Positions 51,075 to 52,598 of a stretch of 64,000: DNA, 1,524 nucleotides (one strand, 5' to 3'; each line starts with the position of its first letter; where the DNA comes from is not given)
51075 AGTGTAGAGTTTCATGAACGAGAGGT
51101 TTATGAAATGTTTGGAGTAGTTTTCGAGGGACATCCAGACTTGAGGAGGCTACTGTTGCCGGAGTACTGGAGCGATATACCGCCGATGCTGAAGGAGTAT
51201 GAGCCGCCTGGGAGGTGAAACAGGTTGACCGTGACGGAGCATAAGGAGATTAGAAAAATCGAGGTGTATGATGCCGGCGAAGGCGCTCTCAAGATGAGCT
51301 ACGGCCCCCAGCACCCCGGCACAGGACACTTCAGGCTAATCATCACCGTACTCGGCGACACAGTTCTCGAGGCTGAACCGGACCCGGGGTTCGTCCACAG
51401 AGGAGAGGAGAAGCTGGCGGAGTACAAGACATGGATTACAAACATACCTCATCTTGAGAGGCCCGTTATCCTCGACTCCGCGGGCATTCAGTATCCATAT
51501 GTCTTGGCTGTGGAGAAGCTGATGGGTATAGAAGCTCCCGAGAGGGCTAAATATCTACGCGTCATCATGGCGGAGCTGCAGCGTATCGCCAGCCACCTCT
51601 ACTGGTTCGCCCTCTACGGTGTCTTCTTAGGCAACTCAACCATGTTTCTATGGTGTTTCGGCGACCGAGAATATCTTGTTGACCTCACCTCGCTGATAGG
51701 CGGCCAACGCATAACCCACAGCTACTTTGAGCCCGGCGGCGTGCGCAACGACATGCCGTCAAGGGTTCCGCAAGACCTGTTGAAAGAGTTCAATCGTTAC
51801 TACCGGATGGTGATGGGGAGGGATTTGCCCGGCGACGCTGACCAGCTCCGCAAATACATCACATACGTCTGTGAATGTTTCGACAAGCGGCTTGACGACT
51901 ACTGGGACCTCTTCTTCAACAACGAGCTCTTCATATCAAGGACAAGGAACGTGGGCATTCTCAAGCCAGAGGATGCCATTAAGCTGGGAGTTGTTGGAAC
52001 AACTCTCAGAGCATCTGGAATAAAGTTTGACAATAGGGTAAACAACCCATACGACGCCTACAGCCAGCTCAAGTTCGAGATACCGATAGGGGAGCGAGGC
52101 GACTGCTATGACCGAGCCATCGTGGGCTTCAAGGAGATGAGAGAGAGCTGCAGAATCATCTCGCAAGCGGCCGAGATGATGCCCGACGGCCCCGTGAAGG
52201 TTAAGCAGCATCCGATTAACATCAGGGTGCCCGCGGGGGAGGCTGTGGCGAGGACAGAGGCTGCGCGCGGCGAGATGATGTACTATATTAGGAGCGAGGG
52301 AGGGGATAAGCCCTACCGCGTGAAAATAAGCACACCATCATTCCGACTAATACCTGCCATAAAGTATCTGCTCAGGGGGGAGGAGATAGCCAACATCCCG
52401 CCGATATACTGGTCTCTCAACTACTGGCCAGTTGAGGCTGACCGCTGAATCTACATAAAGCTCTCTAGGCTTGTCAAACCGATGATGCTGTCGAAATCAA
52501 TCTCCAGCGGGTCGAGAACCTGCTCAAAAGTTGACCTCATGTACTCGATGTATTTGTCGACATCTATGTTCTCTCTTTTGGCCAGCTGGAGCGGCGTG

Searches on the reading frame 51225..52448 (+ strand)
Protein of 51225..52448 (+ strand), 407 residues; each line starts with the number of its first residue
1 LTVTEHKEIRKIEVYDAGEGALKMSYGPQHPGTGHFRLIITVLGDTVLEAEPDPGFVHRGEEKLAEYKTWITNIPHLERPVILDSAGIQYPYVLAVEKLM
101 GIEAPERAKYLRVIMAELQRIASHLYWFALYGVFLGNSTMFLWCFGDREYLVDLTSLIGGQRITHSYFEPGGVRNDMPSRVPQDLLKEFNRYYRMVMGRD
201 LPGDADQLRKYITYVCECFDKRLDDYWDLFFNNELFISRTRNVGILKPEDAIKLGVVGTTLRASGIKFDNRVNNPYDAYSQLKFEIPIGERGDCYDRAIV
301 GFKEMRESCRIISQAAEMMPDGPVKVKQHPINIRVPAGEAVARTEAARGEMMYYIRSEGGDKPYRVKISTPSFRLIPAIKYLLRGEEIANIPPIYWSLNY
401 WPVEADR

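Call 56: search_protein_families(library=pfam, proteins=[window:51225-52448:+], max_evalue=0.00001)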
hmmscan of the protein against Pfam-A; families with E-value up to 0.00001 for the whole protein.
window:51225-52448:+ (407 aa): 1 family
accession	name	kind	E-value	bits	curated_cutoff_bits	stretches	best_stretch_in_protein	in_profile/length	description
PF00346.24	Complex1_49kDa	-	1.8e-76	257.3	24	3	206-331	46-171/271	Respiratory-chain NADH dehydrogenase, 49 Kd subunit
